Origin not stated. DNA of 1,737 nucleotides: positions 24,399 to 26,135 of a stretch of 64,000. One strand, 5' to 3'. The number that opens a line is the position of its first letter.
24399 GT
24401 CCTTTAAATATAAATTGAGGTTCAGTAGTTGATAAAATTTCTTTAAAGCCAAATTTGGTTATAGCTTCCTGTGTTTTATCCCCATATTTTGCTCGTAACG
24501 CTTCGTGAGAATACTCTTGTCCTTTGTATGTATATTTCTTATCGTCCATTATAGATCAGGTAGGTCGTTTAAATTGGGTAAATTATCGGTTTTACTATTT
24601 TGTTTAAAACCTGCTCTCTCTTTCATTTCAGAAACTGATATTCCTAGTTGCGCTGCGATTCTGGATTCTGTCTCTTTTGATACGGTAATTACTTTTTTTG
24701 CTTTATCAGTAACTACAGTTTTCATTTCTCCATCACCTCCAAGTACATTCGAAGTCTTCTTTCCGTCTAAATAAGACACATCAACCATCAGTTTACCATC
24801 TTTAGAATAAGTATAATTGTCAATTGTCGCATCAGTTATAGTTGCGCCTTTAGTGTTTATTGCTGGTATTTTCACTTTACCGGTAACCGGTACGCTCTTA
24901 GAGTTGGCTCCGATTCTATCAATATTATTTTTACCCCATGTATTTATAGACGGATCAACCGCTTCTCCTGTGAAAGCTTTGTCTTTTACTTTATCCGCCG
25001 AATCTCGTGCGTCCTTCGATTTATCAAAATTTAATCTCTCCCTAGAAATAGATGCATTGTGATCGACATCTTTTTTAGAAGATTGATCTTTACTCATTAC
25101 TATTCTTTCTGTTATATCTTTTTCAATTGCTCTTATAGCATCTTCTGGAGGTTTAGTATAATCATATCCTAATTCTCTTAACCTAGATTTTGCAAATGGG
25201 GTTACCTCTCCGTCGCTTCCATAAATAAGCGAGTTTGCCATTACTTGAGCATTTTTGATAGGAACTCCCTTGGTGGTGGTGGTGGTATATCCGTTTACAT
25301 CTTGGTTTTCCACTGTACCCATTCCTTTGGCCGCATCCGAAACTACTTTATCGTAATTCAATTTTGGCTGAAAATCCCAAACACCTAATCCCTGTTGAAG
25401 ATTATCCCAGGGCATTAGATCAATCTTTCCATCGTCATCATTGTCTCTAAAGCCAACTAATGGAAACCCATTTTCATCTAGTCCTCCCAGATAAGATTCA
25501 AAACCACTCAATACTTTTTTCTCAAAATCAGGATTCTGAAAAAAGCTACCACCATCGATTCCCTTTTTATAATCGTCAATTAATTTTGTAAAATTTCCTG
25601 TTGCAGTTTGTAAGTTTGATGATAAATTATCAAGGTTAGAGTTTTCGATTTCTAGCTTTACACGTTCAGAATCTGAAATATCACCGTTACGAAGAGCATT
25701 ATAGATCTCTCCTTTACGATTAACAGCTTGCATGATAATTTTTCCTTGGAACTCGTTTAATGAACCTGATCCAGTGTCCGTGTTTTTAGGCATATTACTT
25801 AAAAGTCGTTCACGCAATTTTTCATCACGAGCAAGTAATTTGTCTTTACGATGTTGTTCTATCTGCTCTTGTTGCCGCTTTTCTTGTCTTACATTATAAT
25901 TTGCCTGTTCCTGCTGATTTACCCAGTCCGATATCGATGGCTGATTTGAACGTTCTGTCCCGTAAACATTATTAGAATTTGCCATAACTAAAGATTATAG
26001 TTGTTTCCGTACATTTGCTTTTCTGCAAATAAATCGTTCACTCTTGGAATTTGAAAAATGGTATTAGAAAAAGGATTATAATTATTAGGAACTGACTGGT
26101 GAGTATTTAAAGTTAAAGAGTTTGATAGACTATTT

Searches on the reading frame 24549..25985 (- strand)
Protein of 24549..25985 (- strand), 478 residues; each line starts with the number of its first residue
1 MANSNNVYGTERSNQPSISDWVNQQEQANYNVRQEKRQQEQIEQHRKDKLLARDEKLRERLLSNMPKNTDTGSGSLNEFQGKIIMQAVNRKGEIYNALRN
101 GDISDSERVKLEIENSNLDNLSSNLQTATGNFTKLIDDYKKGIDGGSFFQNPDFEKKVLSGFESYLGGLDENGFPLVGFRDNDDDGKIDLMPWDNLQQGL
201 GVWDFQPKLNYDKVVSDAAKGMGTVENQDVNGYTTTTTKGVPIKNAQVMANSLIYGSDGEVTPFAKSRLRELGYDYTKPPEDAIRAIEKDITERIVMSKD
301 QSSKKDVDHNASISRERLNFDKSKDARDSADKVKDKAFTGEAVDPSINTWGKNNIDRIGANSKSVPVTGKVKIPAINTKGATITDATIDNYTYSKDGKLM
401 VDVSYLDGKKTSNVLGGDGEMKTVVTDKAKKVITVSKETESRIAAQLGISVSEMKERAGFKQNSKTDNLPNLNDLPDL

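Call 10: search_protein_families(library=pfam, proteins=[window:24549-25985:-], max_evalue=0.001)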
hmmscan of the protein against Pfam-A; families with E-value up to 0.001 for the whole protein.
window:24549-25985:- (478 aa): 0 families

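Call 14: search_protein_families(library=phrogs, proteins=[window:24549-25985:-], max_evalue=0.001)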
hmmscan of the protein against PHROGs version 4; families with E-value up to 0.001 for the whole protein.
window:24549-25985:- (478 aa): 1 family
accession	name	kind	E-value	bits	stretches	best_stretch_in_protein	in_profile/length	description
phrog_16990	-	head and packaging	1.8e-114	384.3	1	3-412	5-412/509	virion structural protein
